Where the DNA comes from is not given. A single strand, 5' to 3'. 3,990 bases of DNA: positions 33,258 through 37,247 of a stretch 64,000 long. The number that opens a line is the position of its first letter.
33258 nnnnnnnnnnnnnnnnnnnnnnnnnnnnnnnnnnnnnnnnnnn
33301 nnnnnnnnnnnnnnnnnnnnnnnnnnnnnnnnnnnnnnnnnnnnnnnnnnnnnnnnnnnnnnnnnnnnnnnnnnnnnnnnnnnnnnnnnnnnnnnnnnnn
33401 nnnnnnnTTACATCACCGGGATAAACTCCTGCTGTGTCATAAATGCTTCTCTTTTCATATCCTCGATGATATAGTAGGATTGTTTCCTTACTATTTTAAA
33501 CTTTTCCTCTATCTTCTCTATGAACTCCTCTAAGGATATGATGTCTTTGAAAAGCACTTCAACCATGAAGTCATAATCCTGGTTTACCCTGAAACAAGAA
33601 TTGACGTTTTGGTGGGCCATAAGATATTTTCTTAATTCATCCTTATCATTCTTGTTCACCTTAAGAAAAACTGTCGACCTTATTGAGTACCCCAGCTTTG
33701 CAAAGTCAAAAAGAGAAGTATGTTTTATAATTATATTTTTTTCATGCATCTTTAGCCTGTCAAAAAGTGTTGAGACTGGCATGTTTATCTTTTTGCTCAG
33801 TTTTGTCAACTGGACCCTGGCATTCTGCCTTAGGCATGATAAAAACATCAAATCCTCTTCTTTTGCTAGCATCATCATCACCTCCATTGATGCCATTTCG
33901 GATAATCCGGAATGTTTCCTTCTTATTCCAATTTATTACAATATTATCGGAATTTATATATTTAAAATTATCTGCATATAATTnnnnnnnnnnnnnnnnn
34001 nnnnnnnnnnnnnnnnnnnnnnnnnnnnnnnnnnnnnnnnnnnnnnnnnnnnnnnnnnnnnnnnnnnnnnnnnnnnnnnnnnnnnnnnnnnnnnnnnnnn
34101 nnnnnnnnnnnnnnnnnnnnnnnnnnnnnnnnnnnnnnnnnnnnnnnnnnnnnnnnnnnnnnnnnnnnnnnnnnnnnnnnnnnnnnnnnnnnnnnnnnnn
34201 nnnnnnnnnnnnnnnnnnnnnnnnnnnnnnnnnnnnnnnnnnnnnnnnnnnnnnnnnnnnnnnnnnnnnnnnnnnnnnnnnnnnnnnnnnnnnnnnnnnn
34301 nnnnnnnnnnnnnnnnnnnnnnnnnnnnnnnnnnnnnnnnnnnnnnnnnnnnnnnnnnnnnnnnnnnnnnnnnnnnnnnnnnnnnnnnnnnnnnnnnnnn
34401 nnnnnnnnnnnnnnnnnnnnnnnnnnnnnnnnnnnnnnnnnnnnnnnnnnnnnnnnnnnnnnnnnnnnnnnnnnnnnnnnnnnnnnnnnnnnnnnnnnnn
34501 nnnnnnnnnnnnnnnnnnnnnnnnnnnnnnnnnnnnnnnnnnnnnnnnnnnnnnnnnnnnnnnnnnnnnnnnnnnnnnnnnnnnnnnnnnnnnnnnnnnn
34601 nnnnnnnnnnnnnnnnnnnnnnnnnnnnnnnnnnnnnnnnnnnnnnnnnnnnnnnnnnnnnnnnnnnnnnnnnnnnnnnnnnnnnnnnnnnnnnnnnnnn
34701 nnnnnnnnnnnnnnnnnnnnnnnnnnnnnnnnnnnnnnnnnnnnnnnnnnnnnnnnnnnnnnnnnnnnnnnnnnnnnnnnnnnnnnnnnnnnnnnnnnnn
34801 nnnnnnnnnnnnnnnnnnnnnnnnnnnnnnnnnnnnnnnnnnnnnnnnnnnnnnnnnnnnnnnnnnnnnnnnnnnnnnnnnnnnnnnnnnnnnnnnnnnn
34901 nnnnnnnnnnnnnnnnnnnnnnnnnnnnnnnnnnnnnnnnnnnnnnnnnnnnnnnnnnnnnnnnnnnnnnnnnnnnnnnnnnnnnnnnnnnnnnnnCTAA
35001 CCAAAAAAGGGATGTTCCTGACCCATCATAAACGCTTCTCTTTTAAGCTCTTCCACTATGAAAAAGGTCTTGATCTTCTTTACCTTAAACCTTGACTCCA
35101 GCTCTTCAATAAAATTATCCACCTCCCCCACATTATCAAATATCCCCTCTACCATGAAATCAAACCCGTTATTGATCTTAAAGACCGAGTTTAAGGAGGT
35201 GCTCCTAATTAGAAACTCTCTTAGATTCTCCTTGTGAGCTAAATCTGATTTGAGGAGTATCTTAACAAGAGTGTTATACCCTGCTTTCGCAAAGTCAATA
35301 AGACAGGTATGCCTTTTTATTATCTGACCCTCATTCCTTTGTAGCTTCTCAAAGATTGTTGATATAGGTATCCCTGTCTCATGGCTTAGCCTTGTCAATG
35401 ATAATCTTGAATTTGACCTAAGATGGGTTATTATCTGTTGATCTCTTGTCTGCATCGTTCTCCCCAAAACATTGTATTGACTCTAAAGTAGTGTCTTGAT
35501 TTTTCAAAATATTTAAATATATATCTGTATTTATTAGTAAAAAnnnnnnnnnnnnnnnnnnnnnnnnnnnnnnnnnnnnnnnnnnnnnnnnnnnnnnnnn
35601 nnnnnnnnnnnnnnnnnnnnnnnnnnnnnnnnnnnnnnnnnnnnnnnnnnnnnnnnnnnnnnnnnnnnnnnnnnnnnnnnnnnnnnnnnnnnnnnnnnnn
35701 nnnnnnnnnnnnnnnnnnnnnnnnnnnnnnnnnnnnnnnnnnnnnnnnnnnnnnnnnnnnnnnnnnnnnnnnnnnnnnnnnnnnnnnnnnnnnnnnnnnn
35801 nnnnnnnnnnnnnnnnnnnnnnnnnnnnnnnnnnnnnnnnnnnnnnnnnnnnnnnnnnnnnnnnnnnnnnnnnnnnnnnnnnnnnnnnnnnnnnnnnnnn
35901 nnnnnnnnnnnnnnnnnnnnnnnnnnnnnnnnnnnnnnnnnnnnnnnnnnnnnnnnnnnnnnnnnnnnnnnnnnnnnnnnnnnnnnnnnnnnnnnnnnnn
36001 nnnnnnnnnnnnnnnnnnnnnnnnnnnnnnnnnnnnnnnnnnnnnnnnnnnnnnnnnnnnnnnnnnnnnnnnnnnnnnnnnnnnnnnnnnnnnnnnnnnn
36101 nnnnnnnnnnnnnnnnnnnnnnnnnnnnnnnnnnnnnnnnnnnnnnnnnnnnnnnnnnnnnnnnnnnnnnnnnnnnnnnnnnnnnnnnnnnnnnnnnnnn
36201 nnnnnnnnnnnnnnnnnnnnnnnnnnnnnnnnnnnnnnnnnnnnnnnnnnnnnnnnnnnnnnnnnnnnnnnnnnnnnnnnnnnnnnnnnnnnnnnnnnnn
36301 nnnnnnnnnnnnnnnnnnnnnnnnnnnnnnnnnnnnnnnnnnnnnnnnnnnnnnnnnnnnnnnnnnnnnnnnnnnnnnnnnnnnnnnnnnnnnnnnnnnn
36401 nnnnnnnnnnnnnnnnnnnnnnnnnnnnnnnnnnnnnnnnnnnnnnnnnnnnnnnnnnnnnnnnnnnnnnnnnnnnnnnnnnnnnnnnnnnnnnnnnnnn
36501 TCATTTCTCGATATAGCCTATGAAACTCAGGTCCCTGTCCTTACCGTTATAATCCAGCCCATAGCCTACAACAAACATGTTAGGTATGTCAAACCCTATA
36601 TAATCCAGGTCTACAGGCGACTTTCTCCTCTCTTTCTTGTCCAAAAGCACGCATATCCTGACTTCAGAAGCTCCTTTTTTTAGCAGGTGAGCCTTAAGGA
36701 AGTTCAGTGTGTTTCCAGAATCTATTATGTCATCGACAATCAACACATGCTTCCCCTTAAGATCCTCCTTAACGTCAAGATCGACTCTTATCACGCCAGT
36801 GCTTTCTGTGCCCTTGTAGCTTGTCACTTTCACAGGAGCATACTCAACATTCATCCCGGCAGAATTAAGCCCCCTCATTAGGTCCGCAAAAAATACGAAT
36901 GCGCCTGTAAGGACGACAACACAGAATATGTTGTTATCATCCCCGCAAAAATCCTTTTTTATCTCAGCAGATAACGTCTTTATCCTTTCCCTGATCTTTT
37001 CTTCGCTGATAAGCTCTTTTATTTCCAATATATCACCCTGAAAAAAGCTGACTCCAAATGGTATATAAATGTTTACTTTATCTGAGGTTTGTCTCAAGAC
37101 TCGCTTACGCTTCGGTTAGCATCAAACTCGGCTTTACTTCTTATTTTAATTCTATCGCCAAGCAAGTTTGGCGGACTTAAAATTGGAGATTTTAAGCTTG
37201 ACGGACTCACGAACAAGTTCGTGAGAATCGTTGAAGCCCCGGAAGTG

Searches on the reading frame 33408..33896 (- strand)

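Call 74: search_protein_families(library=pfam, proteins=[window:33408-33896:-], max_evalue=0.001)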
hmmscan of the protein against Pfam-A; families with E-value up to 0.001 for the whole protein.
window:33408-33896:- (162 aa): 1 family
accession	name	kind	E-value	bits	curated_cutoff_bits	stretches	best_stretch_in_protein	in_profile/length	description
PF01037.27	AsnC_trans_reg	-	8.4e-09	35.7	25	1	77-141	2-68/73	Lrp/AsnC ligand binding domain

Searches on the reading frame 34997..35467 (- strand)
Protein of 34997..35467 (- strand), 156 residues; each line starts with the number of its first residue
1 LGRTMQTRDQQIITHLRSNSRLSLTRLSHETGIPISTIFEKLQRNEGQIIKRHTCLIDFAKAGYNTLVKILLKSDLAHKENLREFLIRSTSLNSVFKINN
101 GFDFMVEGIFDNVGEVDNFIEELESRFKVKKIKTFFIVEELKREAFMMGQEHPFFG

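Call 74: search_protein_families(library=pfam, proteins=[window:34997-35467:-], max_evalue=0.001)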
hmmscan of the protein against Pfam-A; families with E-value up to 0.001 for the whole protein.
window:34997-35467:- (156 aa): 2 families
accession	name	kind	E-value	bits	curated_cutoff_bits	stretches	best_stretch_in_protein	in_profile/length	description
PF01037.27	AsnC_trans_reg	-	0.00013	22.2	25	1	94-140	26-73/73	Lrp/AsnC ligand binding domain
PF13412.12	HTH_24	-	0.00029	20.8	21.9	1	7-40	3-36/48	Winged helix-turn-helix DNA-binding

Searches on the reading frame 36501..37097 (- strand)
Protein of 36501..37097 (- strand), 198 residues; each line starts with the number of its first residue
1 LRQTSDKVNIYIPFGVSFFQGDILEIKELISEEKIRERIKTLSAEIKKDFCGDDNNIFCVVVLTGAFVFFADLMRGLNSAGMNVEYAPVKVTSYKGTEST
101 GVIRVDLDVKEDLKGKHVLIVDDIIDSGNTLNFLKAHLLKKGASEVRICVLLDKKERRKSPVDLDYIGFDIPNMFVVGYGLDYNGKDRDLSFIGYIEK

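Call 49: search_protein_families(library=pfam, proteins=[window:36501-37097:-], max_evalue=0.01)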
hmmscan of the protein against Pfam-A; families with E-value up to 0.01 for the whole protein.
window:36501-37097:- (198 aa): 1 family
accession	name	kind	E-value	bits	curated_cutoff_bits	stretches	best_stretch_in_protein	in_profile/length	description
PF00156.33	Pribosyltran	-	1.2e-28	99.9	26.3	1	32-183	8-157/158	Phosphoribosyl transferase domain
